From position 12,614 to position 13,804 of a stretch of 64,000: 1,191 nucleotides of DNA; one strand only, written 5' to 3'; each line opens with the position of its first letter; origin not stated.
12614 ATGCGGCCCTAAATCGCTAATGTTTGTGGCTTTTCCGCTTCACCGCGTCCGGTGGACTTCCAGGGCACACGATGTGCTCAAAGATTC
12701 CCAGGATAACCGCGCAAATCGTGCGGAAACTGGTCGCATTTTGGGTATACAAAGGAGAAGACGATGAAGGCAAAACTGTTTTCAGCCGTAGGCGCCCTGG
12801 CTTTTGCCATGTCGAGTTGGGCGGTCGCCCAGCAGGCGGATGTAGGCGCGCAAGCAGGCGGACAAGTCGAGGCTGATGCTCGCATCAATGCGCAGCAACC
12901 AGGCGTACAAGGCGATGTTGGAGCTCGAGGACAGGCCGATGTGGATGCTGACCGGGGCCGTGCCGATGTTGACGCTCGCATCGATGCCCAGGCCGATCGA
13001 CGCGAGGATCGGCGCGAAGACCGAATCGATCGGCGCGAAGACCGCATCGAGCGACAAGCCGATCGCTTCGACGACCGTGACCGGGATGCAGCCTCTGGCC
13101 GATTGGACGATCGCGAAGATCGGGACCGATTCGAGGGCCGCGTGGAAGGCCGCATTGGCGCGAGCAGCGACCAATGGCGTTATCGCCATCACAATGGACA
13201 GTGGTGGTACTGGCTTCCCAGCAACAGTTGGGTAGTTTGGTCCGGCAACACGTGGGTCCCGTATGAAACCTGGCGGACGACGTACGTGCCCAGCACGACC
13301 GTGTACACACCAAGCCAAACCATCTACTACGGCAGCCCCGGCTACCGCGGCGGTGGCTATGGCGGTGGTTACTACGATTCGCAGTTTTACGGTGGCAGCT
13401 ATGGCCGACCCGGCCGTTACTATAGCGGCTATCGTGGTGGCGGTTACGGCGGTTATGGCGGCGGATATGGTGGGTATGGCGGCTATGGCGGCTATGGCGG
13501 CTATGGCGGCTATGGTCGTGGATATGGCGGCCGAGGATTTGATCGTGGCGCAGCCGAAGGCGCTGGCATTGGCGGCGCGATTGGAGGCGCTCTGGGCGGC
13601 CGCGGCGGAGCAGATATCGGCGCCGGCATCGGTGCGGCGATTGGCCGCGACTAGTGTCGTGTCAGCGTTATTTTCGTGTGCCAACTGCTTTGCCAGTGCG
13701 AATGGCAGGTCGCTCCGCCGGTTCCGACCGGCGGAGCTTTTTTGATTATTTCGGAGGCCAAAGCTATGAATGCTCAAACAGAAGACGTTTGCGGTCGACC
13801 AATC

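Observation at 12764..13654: Secreted protein with charged D/R repeats, an aromatic Trp/Tyr block and a prion-like (GYGG)n tail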

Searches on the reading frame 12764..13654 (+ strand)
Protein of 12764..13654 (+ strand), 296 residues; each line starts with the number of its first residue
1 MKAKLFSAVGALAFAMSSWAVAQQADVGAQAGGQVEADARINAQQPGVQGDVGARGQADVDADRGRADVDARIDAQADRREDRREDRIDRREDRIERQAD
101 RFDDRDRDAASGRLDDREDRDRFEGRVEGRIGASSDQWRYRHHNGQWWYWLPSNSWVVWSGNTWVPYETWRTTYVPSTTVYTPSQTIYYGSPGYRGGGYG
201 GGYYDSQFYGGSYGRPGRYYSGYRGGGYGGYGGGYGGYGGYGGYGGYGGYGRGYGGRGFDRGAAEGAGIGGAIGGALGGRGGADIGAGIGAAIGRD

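Call 3: search_protein_families(library=pfam, proteins=[window:12764-13654:+], max_evalue=10)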
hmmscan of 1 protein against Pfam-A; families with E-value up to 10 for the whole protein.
window:12764-13654:+ (296 aa): 1 family
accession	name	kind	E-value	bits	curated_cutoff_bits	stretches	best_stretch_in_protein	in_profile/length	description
PF14239.11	RRXRR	-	0.26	11.6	25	1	68-108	78-118/174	RRXRR protein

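Call 4: search_protein_families(library=ncbifam, proteins=[window:12764-13654:+], max_evalue=10)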
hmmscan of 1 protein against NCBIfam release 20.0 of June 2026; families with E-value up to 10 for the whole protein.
window:12764-13654:+ (296 aa): 0 families

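Call 7: find_homologous_proteins(query=window:12764-13651:+, max_evalue=0.001)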
Query window:12764-13651:+ (296 aa): 9 proteins with E <= 0.001 among 8000 candidates.
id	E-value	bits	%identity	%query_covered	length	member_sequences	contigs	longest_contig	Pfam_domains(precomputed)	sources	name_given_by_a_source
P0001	2.9e-51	193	54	64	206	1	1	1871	-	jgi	jgi:hypothetical protein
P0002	2.5e-16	78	25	92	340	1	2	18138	-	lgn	-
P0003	2.1e-15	75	27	92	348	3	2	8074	-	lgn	-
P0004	1.4e-12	66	36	34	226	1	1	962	-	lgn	-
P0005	1.9e-12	65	26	92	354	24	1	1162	-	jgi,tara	jgi:hypothetical protein|tara:strand:- start:55 stop:1119 length:1065 start_codon:yes stop_codon:yes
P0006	3.1e-9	55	27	82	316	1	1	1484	-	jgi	-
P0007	1.7e-5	42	28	79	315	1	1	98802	-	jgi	-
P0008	6.9e-5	40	39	21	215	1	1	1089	-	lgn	-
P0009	2.9e-4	38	54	4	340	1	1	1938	-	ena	-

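Call 18: predict_structure(alignment_id=A1)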
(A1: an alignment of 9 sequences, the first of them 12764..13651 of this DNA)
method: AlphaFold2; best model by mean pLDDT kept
length: 296 residues; sequences in the alignment: 9
mean_pLDDT: 44.3   pTM: 0.25
mean pLDDT of the five models: 44.3, 44.1, 43.9, 41.8, 36.7
residues with pLDDT >= 90: 13; 70-90: 23; 50-70: 27; < 50: 233
segments of 3 or more residues with pLDDT < 50: 1-134, 180-259, 266-268, 274-278, 280-282, 294-296
pLDDT, mean of each block of 10 residues (from residue 1): 42 42 36 32 31 31 36 34 38 42 40 34 33 53 88 89 90 65 38 34 32 33 33 35 34 37 52 49 52 47
secondary structure, 60 per line:
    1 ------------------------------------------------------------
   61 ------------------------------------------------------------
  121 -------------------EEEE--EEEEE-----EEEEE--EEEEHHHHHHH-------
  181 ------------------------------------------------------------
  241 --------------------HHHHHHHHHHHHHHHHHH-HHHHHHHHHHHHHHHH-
elements in order: E140-143 E146-150 E156-160 E163-166 H167-173 H261-278 H280-295

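Call 22: fold_search(model_id=the predicted structure, library=pdb)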
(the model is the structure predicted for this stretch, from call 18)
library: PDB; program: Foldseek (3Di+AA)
matches with E <= 10: 34; with E <= 0.001: 0
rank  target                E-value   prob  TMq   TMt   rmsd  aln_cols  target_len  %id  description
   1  3hia_C                1.6e+00  0.10  0.07  0.21   4.8        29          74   21  Crystal structure of the choline binding domain of Spr1274 in Streptococcus pneumoniae (released 2009-08-04)
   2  3hia_B                2.1e+00  0.09  0.07  0.20   4.7        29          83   21  Crystal structure of the choline binding domain of Spr1274 in Streptococcus pneumoniae (released 2009-08-04)
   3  8y6v_I                2.7e+00  0.13  0.07  0.49   1.6        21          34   28  Near-atomic structure of icosahedrally averaged jumbo bacteriophage PhiKZ capsid (released 2024-08-14)
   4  3hia_A                2.9e+00  0.06  0.06  0.22   4.9        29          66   24  Crystal structure of the choline binding domain of Spr1274 in Streptococcus pneumoniae (released 2009-08-04)
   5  6k4k_A                3.3e+00  0.08  0.07  0.03  10.6        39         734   26  Crystal structure of SidJ-CaM binary complex at 2.71 A (released 2019-07-24)
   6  9ya3_H                5.1e+00  0.12  0.08  0.10   1.6        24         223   25  Cryo-EM structure of the apical region of subpellicular microtubule (SPMT) from Toxoplasma gondii (8-nm repeat) (released 2025-12-03)
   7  3pnn                  5.1e+00  0.10  0.08  0.08   4.5        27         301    7  The crystal structure of a glycosyltransferase from Porphyromonas gingivalis W83 (released 2010-12-15)
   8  6k4k_B                5.1e+00  0.06  0.07  0.03  10.5        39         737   26  Crystal structure of SidJ-CaM binary complex at 2.71 A (released 2019-07-24)
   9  7vul_B                5.8e+00  0.04  0.09  0.05   6.8        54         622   20  Structure of Klebsiella Phage P560 depolymerase (released 2022-11-16)
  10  7n0j_I                5.8e+00  0.04  0.07  0.19   7.6        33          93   21  Structure of YebY from E. coli K12 (released 2022-03-09)
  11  7pqe_C                6.2e+00  0.06  0.07  0.03  10.3        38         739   13  Structure of SidJ/CaM bound to SdeA in post-catalysis state (released 2021-10-06)
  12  6s5t_A                6.2e+00  0.06  0.07  0.03   7.7        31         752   29  Legionella pneumophila SidJ-Human calmodulin complex (released 2019-07-24)
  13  8ji0_A                6.2e+00  0.04  0.06  0.11   4.9        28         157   11  Cryo-EM structure of the TcsH-CROP in complex with TMPRSS2 (released 2024-03-20)
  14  9kbw_A                6.6e+00  0.16  0.10  0.38   1.6        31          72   16  CryoEM structure of microtubule bound with GAS2-GAR domain. (released 2025-09-10)
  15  5x57                  7.0e+00  0.20  0.08  0.29   1.0        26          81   19  Structure of GAR domain of ACF7 (released 2017-07-05)
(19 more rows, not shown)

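Call 24: find_related_loci(query=A1, collection=genome_contigs, flank=6000)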
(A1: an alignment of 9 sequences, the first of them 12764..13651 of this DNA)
Query A1 (296 aa) in genome_contigs; peptide patterns used: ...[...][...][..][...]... (x = any residue, [..] = any of these).
156 stretches matched a pattern; 92 encode a relative of the query (tblastn E <= 1e-3); the best 80 are kept; 80 distinct loci.
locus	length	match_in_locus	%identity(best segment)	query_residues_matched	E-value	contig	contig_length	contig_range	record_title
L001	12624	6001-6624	39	42-263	7e-21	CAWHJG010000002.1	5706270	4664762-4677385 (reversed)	MAG: Pirellulales bacterium isolate MFD02840.bin.2.287 genome assembly, contig: contig_3989, whole genome shotgun sequen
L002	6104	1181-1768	42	92-279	1e-19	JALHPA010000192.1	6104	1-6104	MAG: Pirellulales bacterium isolate bin.204_sub c_000000042104, whole genome shotgun sequence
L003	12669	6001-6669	32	5-218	1e-17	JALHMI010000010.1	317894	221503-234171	MAG: Pirellulales bacterium isolate Bin_30_5 c_000000000181, whole genome shotgun sequence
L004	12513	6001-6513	35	31-205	3e-16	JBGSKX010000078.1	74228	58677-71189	MAG: Pirellulales bacterium isolate JTS-AC191 k141_1669226, whole genome shotgun sequence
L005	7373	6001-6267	42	129-232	7e-15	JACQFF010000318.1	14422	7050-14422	MAG: Planctomycetia bacterium isolate NC_groundwater_1040_Pr1_S-0.65um_60_11 Montesol18_Sp65_coassembly_scaffold_1821124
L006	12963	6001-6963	27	4-274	6e-12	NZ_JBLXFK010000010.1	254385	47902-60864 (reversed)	MAG: Gimesia sp. isolate ET02-14 T02maxbin_out.050RE.5K@10, whole genome shotgun sequence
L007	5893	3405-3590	49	138-205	7e-12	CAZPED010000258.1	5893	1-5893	MAG TPA_asm: uncultured Planctomycetaceae bacterium isolate binchicken_co74_159 genome assembly, contig: NODE_27053_leng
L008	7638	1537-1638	68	136-169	7e-12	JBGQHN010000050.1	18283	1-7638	MAG: Planctomycetia bacterium isolate OBJ2_061818_070_71 k141_2559783_length_18283_cov_11.0204, whole genome shotgun seq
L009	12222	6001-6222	48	123-194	7e-12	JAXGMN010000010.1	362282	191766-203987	MAG: Thermoguttaceae bacterium isolate AnMBR.bin233 bin233_10, whole genome shotgun sequence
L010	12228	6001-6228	37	85-165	7e-12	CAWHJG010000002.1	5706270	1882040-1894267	MAG: Pirellulales bacterium isolate MFD02840.bin.2.287 genome assembly, contig: contig_3989, whole genome shotgun sequen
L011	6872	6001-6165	48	135-194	9e-12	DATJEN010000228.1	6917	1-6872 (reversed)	MAG TPA_asm: Pirellulales bacterium isolate SMAG_U15434 k141_5174732, whole genome shotgun sequence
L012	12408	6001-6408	37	134-277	1e-11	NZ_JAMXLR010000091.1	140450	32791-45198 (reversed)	Aeoliella straminimaris strain ICT_H6.2 Contig_91_154.039, whole genome shotgun sequence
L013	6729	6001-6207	43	93-168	1e-11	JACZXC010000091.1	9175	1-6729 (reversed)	MAG: Myxococcales bacterium isolate B22T1B5 B22T1B5_NODE10293, whole genome shotgun sequence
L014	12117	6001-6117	64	138-176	8e-11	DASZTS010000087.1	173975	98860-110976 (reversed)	MAG TPA_asm: Pirellulales bacterium isolate SMAG_U6082 k141_207538, whole genome shotgun sequence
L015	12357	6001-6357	45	122-204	8e-11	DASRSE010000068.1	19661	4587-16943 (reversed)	MAG TPA_asm: Pirellulales bacterium isolate SMAG_U5378 k141_1802977, whole genome shotgun sequence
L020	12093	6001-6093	68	138-168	6e-10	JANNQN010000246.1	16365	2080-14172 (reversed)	MAG: Planctomycetia bacterium isolate SOY_31_metabat_442_sub SOY_31_k141_3331646, whole genome shotgun sequence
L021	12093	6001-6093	61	134-164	1e-9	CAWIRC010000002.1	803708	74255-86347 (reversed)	MAG: Pirellulales bacterium isolate MFD04408.bin.2.94 genome assembly, contig: contig_23219, whole genome shotgun sequen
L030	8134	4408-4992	33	44-274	1e-8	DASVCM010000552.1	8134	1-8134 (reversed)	MAG TPA_asm: Lacipirellula sp. isolate SMAG_U2006 k141_883745, whole genome shotgun sequence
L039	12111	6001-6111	51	132-168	3e-8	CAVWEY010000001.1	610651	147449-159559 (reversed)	MAG: uncultured Planctomycetaceae bacterium isolate MFD01231.bin.2.31 genome assembly, contig: contig_5621, whole genome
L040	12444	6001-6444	35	137-278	4e-8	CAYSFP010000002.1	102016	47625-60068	MAG TPA_asm: uncultured Planctomycetaceae bacterium isolate SRP344714_co2_105 genome assembly, contig: NODE_419_length_1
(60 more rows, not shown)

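Call 29: search_protein_families(library=pfam, alignment_id=A3, max_evalue=0.01)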
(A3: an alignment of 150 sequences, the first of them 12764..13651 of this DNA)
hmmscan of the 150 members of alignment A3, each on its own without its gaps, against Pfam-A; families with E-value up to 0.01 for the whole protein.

A. member 1, window:12764-13651:+ (296 aa): 0 families

B. families by the number of members that match (of 150 scanned): 30 families (the first 25 are shown)
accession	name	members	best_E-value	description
PF13441.11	Gly-zipper_YMGG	5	0.00049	YMGG-like Gly-zipper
PF13488.11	Gly-zipper_Omp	5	0.002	Glycine zipper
PF16640.11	Big_3_5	2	2e-22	Bacterial Ig-like domain (group 3)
PF17210.9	SdrD_B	2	1.2e-17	SdrD B-like domain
PF13620.12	CarboxypepD_reg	2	5.8e-15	Carboxypeptidase regulatory-like domain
PF17820.7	PDZ_6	2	9.4e-13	PDZ domain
PF17802.7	SpaA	2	4.9e-06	Prealbumin-like fold domain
PF09430.16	EMC7_beta-sandw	2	3e-05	ER membrane protein complex subunit 7, beta-sandwich domain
PF23811.1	DUF7183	2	3.2e-05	Domain of unknown function (DUF7183)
PF05433.20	Rick_17kDa_Anti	2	0.00033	Glycine zipper 2TM domain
PF01839.29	FG-GAP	2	0.0015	FG-GAP repeat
PF02599.21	CsrA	1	8.9e-15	Global regulator protein family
PF13180.12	PDZ_2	1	1.6e-13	PDZ domain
PF13473.12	Cupredoxin_1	1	1.5e-11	Cupredoxin-like domain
PF14686.12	fn3_3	1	9.5e-10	Polysaccharide lyase family 4, domain II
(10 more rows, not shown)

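Call 30: search_protein_families(library=ncbifam, alignment_id=A3, max_evalue=0.01)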
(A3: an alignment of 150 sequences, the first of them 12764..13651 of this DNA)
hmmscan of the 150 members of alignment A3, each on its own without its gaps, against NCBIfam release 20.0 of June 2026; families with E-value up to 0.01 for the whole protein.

A. member 1, window:12764-13651:+ (296 aa): 0 families

B. families by the number of members that match (of 150 scanned): 33 families (the first 25 are shown)
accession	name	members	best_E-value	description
TIGR00202.1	csrA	1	1.8e-14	carbon storage regulator CsrA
TIGR02037.1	degP_htrA_DO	1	3.1e-13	Do family serine endopeptidase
NF002469.0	PRK01712.1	1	9.3e-13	carbon storage regulator CsrA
NF040960.1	MamE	1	1.5e-10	magnetosome formation protease MamE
NF041521.1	HhoA_HhoB_HtrA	1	2.3e-10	HhoA/HhoB/HtrA family serine endopeptidase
TIGR02656.1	cyanin_plasto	1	4.9e-10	plastocyanin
TIGR02657.1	amicyanin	1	5.3e-10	amicyanin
NF001844.0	PRK00568.1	1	1.7e-09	carbon storage regulator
TIGR03102.1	halo_cynanin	1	3.8e-08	halocyanin domain-containing protein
NF058648.1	ECF_sub_HI1622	1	4.1e-08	NikL family nickel/cobalt ECF transporter subunit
TIGR00054.1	TIGR00054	1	8.4e-08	RIP metalloprotease RseP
NF041199.1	trx7_PDZ_seleno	1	1.5e-07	Trx7/PDZ domain-containing (seleno)protein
NF045589.1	Cterm_S41_CtpB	1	1.7e-07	carboxyl-terminal processing protease CtpB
NF012181.0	MSCRAMM_SdrD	1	1.8e-07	MSCRAMM family adhesin SdrD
TIGR02038.1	protease_degS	1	4e-07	outer membrane-stress sensor serine endopeptidase DegS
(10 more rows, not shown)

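Call 35: find_encoding_contigs(protein=window:12764-13651:+, flank=3000, max_places=6)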
Protein window:12764-13651:+ (296 aa): no gene with exactly this product is on record in the collection.

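Call 36: find_encoding_contigs(protein=P0001, flank=3000, max_places=4)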
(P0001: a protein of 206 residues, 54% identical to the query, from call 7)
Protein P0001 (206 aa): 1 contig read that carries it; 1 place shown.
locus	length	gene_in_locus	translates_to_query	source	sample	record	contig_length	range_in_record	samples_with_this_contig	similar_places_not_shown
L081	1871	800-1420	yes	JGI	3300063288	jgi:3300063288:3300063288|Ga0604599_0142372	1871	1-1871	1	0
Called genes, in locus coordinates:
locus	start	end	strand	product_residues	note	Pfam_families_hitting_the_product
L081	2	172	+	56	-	?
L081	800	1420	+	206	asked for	-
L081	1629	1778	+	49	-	-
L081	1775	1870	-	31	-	?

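Call 54: search_protein_families(library=pfam, proteins=[L007:4244-5893:+, L020:6711-8228:+, L014:3087-4937:+, L021:3408-4943:+, L021:4927-5631:+, L039:5226-5732:+, L030:5283-6419:+, L040:6472-7734:+, L030:2640-3536:-, L011:2157-3215:+], max_evalue=0.001)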
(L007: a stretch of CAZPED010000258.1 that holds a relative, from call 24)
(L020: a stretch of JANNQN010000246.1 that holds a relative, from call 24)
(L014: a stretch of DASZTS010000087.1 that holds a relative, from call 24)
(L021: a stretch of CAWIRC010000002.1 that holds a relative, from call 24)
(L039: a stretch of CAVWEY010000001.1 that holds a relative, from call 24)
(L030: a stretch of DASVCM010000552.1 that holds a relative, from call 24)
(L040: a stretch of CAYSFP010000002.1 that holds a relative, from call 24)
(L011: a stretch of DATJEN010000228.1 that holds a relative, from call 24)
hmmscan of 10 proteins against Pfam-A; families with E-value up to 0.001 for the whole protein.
L007:4244-5893:+ (550 aa): 4 families
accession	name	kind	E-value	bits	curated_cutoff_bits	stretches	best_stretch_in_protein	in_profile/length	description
PF00069.31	Pkinase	-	1.2e-55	189.2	31.7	1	73-327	1-255/263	Protein kinase domain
PF07714.23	PK_Tyr_Ser-Thr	-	2.1e-35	122.7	23.1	1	74-325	2-250/258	Protein tyrosine and serine/threonine kinase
PF01636.29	APH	-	1.3e-07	32.1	23.2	0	114-189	36-109/239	Phosphotransferase enzyme family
PF03109.22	ABC1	-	1.2e-06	28.3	22.9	1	115-224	117-220/244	ABC1 atypical kinase-like domain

L020:6711-8228:+ (505 aa): 5 families
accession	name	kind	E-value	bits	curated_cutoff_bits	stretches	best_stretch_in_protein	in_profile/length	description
PF00069.31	Pkinase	-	1.8e-52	178.8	31.7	1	73-325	1-253/263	Protein kinase domain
PF07714.23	PK_Tyr_Ser-Thr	-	3.9e-33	115.3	23.1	1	74-324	2-249/258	Protein tyrosine and serine/threonine kinase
PF03109.22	ABC1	-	8.6e-07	28.8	22.9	1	133-225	129-221/244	ABC1 atypical kinase-like domain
PF01636.29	APH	-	8.3e-05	22.9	23.2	0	187-222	165-201/239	Phosphotransferase enzyme family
PF14531.12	Kinase-like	-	0.0003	20.6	25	1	174-279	148-253/289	Kinase-like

L014:3087-4937:+ (616 aa): 1 family
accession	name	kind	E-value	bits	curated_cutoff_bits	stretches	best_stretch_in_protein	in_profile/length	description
PF07396.17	Porin_O_P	-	6.8e-25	88.5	20.9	1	184-616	2-370/370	Phosphate-selective porin O and P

L021:3408-4943:+ (511 aa): 1 family
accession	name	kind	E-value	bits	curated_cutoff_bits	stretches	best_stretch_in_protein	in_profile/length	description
PF07396.17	Porin_O_P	-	5.4e-45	154.7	20.9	1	117-499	5-358/370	Phosphate-selective porin O and P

L021:4927-5631:+ (234 aa): 0 families

L039:5226-5732:+ (168 aa): 0 families

L030:5283-6419:+ (378 aa): 1 family
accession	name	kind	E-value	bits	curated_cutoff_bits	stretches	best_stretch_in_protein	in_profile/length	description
PF02445.21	NadA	-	3e-95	319.2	27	1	26-376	2-295/295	Quinolinate synthetase A protein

L040:6472-7734:+ (420 aa): 1 family
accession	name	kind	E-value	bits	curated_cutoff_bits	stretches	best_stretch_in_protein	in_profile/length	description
PF02445.21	NadA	-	1e-93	314.1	27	1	68-418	2-295/295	Quinolinate synthetase A protein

L030:2640-3536:- (298 aa): 1 family
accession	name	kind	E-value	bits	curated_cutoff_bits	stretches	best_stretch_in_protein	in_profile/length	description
PF01052.25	FliMN_C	-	5.7e-15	55.4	23.8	1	209-276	2-69/73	Type III flagellar switch regulator (C-ring) FliN C-term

L011:2157-3215:+ (352 aa): 7 families
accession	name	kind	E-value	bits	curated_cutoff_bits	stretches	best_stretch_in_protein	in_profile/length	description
PF00005.33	ABC_tran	-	2.5e-38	132.2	25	1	18-160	1-136/137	ABC transporter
PF17850.7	CysA_C_terminal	-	2.6e-15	57.2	29.7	1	237-279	1-43/43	CysA C-terminal regulatory domain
PF12857.13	TOBE_3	-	1.8e-09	37.8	27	1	283-341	1-59/59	TOBE-like domain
PF13304.12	AAA_21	-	1.6e-07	32.2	27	0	31-51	2-22/304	AAA domain, putative AbiEii toxin, Type IV TA system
PF02463.25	SMC_N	-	1.3e-06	28.5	40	1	29-208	25-213/220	RecF/RecN/SMC N terminal domain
PF03459.23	TOBE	-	7.7e-06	26.5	22.3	1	289-346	7-63/64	TOBE domain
PF08402.16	TOBE_2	-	0.00033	21.2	21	0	272-342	3-70/76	TOBE domain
